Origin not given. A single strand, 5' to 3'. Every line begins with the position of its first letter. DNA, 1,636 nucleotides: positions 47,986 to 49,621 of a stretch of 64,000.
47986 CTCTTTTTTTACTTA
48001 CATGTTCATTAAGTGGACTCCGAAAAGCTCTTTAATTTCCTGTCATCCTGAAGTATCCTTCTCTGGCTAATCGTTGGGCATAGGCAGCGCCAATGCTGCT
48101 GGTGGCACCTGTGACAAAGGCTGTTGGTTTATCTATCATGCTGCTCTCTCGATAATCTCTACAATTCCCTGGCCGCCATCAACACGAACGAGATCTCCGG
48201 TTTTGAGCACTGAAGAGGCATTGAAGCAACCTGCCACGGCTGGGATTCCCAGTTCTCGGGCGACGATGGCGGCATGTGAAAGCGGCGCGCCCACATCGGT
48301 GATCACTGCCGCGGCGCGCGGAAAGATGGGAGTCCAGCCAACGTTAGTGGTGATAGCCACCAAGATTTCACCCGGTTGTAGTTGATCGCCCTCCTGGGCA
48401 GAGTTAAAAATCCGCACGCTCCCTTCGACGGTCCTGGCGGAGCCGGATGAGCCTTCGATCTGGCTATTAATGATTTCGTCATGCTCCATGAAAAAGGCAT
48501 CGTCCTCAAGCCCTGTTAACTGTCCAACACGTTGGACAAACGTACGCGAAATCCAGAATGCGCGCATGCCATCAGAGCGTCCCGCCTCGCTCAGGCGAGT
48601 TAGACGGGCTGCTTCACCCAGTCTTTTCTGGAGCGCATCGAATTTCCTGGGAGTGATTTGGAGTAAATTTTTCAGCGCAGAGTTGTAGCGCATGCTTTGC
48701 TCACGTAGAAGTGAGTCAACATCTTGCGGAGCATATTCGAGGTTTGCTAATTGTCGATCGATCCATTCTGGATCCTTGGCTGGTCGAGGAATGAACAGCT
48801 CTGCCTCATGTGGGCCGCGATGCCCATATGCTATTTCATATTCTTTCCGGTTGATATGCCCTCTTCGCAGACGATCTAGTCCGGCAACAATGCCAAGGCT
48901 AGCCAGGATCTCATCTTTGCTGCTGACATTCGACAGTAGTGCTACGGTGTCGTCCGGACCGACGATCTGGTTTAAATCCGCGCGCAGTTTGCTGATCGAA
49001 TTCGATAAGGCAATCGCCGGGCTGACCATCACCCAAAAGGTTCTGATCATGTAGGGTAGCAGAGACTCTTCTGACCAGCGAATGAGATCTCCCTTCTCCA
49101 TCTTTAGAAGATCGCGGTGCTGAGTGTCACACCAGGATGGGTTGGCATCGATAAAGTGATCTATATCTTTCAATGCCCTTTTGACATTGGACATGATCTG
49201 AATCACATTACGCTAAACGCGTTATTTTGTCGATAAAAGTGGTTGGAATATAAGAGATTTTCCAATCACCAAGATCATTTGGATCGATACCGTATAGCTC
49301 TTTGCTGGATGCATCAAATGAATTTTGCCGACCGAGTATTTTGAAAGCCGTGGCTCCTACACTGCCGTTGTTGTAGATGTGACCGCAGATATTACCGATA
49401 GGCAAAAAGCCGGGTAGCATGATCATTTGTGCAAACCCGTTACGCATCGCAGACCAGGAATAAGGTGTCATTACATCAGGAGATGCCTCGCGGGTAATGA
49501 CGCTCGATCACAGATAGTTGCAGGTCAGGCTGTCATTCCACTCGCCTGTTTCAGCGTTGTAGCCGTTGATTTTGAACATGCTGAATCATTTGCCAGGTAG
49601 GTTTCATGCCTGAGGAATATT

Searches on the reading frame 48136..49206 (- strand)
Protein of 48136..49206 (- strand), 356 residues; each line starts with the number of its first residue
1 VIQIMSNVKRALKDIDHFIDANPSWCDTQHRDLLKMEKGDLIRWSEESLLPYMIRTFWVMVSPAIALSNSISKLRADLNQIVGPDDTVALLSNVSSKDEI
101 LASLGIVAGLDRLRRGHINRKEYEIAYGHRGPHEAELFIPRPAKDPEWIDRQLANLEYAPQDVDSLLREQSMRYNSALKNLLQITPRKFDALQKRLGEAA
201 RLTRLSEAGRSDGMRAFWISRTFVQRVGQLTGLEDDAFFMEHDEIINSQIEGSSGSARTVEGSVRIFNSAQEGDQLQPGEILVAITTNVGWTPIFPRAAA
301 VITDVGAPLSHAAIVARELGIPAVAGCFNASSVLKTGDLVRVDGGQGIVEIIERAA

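Call 3: search_protein_families(library=pfam, proteins=[window:48136-49206:-], max_evalue=0.01)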
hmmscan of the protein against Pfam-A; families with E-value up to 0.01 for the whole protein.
window:48136-49206:- (356 aa): 1 family
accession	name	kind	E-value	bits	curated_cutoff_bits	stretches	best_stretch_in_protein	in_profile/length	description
PF00391.29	PEP-utilizers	-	6.3e-24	83.8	23.1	1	277-347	2-72/72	PEP-utilising enzyme, mobile domain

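Call 4: search_protein_families(library=ncbifam, proteins=[window:48136-49206:-], max_evalue=0.01)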
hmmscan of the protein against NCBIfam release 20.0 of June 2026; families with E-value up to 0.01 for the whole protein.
window:48136-49206:- (356 aa): 26 families (the best 25 are shown)
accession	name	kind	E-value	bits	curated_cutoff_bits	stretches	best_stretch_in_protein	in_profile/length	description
NF006153.0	PRK08296.1-5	subfamily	6e-32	110.8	578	1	248-354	502-608/608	hypothetical protein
NF052632.1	undecylprod_RedH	equivalog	2.5e-31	108.4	1350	1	248-353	773-879/880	undecylprodigiosin ligase RedH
NF052631.1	prodigiosin_PigC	equivalog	8.9e-30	103.3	1300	1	247-351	776-881/883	prodigiosin ligase PigC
NF005057.0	PRK06464.1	equivalog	9.9e-29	99.9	598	1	249-349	357-460/798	phosphoenolpyruvate synthase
NF006150.0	PRK08296.1-2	subfamily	3.7e-28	98.1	650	1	240-354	493-607/633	hypothetical protein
NF004878.0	PRK06241.1-3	subfamily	7.7e-28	97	945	1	249-353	787-890/891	phosphoenolpyruvate synthase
TIGR01418.1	PEP_synth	equivalog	3.8e-26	91.7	739.75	1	250-349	354-456/784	pyruvate, water dikinase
NF006152.0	PRK08296.1-4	equivalog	4e-26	91.6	723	1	248-352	504-608/609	hypothetical protein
NF004881.0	PRK06241.2-2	equivalog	5.5e-25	87.8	883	1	247-354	786-892/898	phosphoenolpyruvate synthase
NF004520.0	PRK05865.1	equivalog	1.3e-24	86.1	1509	1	258-355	744-840/854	sugar epimerase family protein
NF006151.0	PRK08296.1-3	equivalog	2.1e-24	86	693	1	250-353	501-604/604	hypothetical protein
NF006149.0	PRK08296.1-1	equivalog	3.9e-23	81.6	730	1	249-352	464-567/568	hypothetical protein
NF041857.1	RIF_Ptrans_rph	equivalog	3.6e-22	78.5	999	1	242-352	755-864/864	rifamycin-inactivating phosphotransferase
NF004877.0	PRK06241.1-2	subfamily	8.3e-22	77.3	866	1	242-352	759-868/869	phosphoenolpyruvate synthase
NF004883.0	PRK06241.2-4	equivalog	2.4e-20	72.3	1063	1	247-351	809-912/928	phosphoenolpyruvate synthase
NF000283.1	RPH_KJ151292.1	equivalog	9.6e-17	60.5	1700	1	241-352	754-864/865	rifamycin-inactivating phosphotransferase Rph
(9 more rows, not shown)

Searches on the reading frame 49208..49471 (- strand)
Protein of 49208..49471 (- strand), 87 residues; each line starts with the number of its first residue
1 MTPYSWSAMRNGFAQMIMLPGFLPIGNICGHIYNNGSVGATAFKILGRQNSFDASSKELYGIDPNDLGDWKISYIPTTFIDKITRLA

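Call 3: search_protein_families(library=pfam, proteins=[window:49208-49471:-], max_evalue=0.01)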
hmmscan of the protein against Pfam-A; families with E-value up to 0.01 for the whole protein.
window:49208-49471:- (87 aa): 0 families

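Call 4: search_protein_families(library=ncbifam, proteins=[window:49208-49471:-], max_evalue=0.01)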
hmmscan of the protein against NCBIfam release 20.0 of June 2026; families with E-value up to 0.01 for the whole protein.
window:49208-49471:- (87 aa): 1 family
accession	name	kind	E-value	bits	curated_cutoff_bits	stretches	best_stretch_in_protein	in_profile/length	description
NF007863.0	PRK10575.1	equivalog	0.0049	16.2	433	1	23-56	34-65/265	Fe3+-hydroxamate ABC transporter ATP-binding protein FhuC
